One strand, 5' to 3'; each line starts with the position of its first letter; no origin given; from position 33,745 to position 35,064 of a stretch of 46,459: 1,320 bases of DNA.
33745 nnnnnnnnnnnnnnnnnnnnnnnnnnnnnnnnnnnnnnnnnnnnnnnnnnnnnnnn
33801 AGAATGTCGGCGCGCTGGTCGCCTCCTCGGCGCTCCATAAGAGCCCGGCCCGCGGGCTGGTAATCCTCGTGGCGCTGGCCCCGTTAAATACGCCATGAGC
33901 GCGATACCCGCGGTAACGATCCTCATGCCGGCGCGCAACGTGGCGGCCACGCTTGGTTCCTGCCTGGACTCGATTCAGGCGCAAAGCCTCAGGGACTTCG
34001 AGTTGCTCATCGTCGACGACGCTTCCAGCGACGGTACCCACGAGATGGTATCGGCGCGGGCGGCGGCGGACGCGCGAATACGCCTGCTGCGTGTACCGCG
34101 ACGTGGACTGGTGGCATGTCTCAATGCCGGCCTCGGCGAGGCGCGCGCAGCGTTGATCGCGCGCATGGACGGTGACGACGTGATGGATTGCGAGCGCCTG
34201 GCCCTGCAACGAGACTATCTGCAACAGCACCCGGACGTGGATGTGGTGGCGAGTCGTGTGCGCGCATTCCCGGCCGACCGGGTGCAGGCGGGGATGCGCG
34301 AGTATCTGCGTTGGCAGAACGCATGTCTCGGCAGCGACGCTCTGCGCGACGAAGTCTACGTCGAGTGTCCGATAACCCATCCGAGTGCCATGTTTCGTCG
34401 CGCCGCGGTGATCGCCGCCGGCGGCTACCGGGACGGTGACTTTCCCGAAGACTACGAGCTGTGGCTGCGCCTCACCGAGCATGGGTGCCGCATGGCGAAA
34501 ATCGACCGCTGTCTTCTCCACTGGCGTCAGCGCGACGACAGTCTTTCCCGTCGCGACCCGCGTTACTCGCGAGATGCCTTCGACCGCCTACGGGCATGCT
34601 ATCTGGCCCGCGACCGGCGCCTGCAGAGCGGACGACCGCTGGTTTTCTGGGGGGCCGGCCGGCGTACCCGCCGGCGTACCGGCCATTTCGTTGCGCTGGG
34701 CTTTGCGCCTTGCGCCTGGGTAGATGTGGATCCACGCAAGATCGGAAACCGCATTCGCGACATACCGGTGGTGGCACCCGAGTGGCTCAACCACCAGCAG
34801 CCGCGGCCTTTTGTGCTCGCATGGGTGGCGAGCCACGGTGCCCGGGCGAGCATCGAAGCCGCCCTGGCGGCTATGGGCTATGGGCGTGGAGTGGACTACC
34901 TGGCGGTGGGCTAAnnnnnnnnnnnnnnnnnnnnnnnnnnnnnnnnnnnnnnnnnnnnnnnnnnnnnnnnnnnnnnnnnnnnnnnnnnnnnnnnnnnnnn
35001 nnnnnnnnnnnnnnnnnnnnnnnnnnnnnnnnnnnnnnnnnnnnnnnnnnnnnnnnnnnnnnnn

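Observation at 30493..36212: Kinase/phosphatase pair with unusual sensor fusions converging on a lipoprotein, membrane-GNAT and GT2 cassette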

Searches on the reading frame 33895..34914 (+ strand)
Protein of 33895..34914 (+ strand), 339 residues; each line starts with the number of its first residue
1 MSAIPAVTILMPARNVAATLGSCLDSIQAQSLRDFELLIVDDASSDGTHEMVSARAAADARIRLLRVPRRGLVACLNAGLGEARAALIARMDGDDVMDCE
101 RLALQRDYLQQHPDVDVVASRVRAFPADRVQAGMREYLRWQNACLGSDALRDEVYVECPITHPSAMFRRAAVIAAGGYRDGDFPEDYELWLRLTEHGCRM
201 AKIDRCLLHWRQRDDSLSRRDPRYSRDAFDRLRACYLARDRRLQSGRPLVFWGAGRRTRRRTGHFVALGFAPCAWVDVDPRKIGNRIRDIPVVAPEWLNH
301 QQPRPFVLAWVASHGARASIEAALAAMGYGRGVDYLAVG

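Call 3: search_protein_families(library=pfam, proteins=[window:33895-34914:+], max_evalue=0.01)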
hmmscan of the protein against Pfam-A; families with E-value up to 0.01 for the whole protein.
window:33895-34914:+ (339 aa): 6 families
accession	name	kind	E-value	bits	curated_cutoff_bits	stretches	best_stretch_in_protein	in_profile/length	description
PF00535.33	Glycos_transf_2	-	1.9e-26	93.4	23.3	1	8-172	1-164/168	Glycosyl transferase family 2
PF13641.12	Glyco_tranf_2_3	-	3.5e-14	53.8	27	1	5-201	1-202/230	Glycosyltransferase like family 2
PF10111.15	Glyco_tranf_2_2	-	2.9e-09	37.3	27.3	1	33-216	28-221/276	Glycosyltransferase like family 2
PF13632.12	Glyco_trans_2_3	-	0.00041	20.7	27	1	88-200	2-113/198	Glycosyl transferase family group 2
PF16525.10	MHB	-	0.00095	19.7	27.4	1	106-139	20-53/77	Haemophore, haem-binding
PF13704.12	Glyco_tranf_2_4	-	0.0095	16.9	27.5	0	14-59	1-44/98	Glycosyl transferase family 2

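Call 4: search_protein_families(library=ncbifam, proteins=[window:33895-34914:+], max_evalue=0.01)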
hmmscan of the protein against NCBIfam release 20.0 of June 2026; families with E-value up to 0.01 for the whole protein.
window:33895-34914:+ (339 aa): 22 families
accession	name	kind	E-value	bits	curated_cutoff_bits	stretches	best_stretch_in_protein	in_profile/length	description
NF053739.1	GlytfEpsEBac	equivalog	4.7e-30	104.5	450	1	5-235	1-228/265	glycosyltransferase EpsE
NF047683.1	TeichurnBiosyTuaG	equivalog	2.5e-18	66.6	400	1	4-112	5-114/252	teichuronic acid biosynthesis protein TuaG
NF041875.1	EPS_EpsD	equivalog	2.2e-15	56.9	370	1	8-205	2-201/325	exopolysaccharide biosynthesis glycosyltransferase EpsD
TIGR03937.1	PgaC_IcaA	equivalog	1.3e-13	50.7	422.3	1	3-121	43-164/407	poly-beta-1,6-N-acetyl-D-glucosamine synthase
NF007482.0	PRK10073.1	equivalog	1.2e-12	47.5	423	1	2-100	3-101/334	glycosyltransferase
NF045692.1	OglycostaseCruG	equivalog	1e-09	37.8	600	1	4-65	40-101/386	2'-O-glycosyltransferase CruG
NF050050.1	ProtGlycPglI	equivalog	1.4e-09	37.8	500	1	5-97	2-96/306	GalNAc(5)-diNAcBac-PP-undecaprenol beta-1,3-glucosyltransferase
TIGR03469.1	HpnB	hypoth_equivalog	1.3e-08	34.3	379.25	1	3-58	42-98/386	hopene-associated glycosyltransferase HpnB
NF038302.1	EPS_HpsE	equivalog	1.8e-08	33.7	300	1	7-124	3-126/307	hormogonium polysaccharide biosynthesis glycosyltransferase HpsE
TIGR04283.1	glyco_like_mftF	equivalog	2.9e-08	33.6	182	1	8-204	2-179/221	TIGR04283 family arsenosugar biosynthesis glycosyltransferase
TIGR03111.1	glyc2_xrt_Gpos1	hypoth_equivalog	1.5e-07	30.5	363.95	1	3-119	47-166/439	TIGR03111 family XrtG-associated glycosyltransferase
NF038299.1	EPS_HpsN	equivalog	3.1e-07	29.7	425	1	5-122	1-119/317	hormogonium polysaccharide biosynthesis glycosyltransferase HpsN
NF047588.1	GlcsyltransPgfSStrep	equivalog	4.7e-07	29.3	500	1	16-95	16-96/308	glycosyltransferase PgfS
NF053846.1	glyco_with_XrtP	equivalog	3.7e-06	25.9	520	1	9-97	45-136/440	XrtP-associated glycosyltransferase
TIGR04017.1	WcaA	equivalog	1.8e-05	24.5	495.75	1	4-107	4-108/279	colanic acid biosynthesis glycosyltransferase WcaA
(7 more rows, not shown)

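Call 54: search_protein_families(library=padloc, proteins=[window:33895-34914:+], max_evalue=0.001)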
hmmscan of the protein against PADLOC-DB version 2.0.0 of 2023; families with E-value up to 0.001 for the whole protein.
window:33895-34914:+ (339 aa): 0 families

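Call 55: search_solved_structures(query=window:33895-34914:+, max_evalue=0.001)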
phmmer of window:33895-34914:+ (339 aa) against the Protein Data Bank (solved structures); distinct sequences matched with E-value up to 0.001: 15.
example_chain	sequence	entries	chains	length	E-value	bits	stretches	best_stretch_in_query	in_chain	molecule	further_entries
2z87_A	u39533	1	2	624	2e-13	53.4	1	3-118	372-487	Chondroitin synthase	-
2z86_A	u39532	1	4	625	2e-13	53.4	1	3-118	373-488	Chondroitin synthase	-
3bcv_A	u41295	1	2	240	3.5e-12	49.3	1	1-112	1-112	Putative glycosyltransferase protein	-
6p61_A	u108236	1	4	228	3.5e-11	46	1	2-120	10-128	Glycosyltransferase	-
5hea_A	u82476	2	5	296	1.5e-10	43.9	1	7-114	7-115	Putative glycosyltransferase (GalT1)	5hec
8vh7_A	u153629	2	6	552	5.9e-10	42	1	2-103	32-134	Heparosan synthase B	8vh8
8viw_A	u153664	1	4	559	6.1e-10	41.9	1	2-103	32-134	Heparosan synthase B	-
9omj_A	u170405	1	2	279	1.6e-08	37.3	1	7-109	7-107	Glycosyltransferase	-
9omm_A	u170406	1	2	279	1.9e-08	37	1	7-109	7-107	Glycosyltransferase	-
9omh_A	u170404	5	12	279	1.9e-08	37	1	7-109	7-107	Glycosyltransferase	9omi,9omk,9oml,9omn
6yv7_B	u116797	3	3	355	1e-05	28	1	5-120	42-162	Glycosyl transferase, family 2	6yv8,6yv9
6yv7_A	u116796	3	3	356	1e-05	28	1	5-120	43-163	Glycosyl transferase, family 2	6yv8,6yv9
3l7m_A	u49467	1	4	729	6.1e-05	25.5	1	7-131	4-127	Teichoic acid biosynthesis protein F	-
3l7i_A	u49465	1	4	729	6.1e-05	25.5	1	7-131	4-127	Teichoic acid biosynthesis protein F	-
3l7j_A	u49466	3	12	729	6.1e-05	25.5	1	7-131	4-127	Teichoic acid biosynthesis protein F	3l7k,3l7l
